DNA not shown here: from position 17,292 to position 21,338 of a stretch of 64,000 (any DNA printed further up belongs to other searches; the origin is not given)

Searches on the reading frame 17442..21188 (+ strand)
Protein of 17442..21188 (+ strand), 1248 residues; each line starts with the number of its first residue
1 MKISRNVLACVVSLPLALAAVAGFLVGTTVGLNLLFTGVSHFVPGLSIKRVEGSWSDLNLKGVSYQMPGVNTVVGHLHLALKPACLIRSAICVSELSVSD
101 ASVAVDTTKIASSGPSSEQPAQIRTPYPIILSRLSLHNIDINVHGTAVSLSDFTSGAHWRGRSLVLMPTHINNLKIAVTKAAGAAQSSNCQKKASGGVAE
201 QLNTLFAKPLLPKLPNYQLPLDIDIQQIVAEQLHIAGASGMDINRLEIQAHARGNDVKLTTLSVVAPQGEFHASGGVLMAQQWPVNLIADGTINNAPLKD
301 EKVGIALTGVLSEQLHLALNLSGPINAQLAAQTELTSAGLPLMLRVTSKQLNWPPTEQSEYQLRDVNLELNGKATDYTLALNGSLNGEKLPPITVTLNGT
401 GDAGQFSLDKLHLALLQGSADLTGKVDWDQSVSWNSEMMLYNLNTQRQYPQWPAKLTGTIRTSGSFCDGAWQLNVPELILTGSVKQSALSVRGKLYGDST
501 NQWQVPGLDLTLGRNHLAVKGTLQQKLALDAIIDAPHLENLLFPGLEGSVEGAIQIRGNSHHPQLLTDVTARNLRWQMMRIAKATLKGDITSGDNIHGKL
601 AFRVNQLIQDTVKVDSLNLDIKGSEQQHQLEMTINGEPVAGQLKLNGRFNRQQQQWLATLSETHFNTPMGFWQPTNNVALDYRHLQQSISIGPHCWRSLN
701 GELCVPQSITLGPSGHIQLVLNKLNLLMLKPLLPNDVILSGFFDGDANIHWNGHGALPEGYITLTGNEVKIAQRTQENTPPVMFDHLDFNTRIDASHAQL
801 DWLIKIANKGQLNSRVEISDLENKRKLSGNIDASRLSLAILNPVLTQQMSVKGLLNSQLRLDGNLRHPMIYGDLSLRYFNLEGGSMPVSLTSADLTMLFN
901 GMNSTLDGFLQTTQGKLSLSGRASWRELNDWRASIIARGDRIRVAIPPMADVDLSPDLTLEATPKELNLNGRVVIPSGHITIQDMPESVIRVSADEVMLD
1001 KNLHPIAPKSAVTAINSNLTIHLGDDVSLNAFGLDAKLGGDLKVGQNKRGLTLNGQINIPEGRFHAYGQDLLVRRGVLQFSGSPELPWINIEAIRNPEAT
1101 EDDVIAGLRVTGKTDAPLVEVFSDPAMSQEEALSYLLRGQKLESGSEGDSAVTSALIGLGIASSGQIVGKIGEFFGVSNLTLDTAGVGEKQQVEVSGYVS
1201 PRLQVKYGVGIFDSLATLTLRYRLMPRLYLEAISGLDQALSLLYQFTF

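Call 87: find_homologous_proteins(query=window:17442-21188:+, max_evalue=1e-100)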
Query window:17442-21188:+ (1248 aa): 83 proteins with E <= 1e-100 among 8000 candidates.
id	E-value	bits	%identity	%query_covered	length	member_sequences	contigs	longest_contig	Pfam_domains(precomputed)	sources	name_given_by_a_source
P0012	0.0e+0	2797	100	100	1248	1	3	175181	PF27051.1,PF04357.20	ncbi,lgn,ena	-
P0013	0.0e+0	1559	56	100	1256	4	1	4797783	PF27051.1,PF04357.20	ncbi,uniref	ncbi:translocation/assembly module TamB domain-containing protein [Erwinia sp. HDF1-3R]|uniref:autot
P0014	0.0e+0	1504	55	98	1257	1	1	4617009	PF27051.1,PF04357.20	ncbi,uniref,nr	ncbi:Translocation and assembly module TamB [Paramixta manurensis]|uniref:Translocation and assembly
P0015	0.0e+0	1503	54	100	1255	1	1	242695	PF27051.1,PF04357.20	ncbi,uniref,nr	ncbi:translocation/assembly module TamB domain-containing protein [Pantoea sp. 1.19]|uniref:autotran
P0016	0.0e+0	1480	54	100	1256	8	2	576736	PF27051.1,PF04357.20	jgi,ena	-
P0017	0.0e+0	1479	54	100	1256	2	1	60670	PF27051.1,PF04357.20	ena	-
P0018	0.0e+0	1476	54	98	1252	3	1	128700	PF27051.1,PF04357.20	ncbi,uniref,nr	ncbi:translocation/assembly module TamB [Erwinia endophytica]|uniref:autotransporter assembly comple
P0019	0.0e+0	1450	53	100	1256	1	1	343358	PF27051.1,PF04357.20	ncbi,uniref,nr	ncbi:autotransporter assembly complex protein TamB [Candidatus Pantoea persica]|uniref:autotransport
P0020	0.0e+0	1415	52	98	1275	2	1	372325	PF27051.1,PF04357.20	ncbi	-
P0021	0.0e+0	1413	52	98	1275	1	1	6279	PF27051.1,PF04357.20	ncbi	-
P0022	0.0e+0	1409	52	98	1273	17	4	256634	PF27051.1,PF04357.20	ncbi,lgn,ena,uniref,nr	ncbi:autotransporter assembly complex protein TamB [Tatumella ptyseos]|uniref:autotransporter assemb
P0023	0.0e+0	1408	53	98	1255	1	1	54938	PF27051.1,PF04357.20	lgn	-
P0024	0.0e+0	1405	52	98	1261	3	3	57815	PF27051.1,PF04357.20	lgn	-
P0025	0.0e+0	1404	52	98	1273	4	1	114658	PF27051.1,PF04357.20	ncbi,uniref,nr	ncbi:autotransporter assembly complex protein TamB [Serratia rhizosphaerae]|uniref:autotransporter a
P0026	0.0e+0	1403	52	98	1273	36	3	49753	PF27051.1,PF04357.20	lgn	-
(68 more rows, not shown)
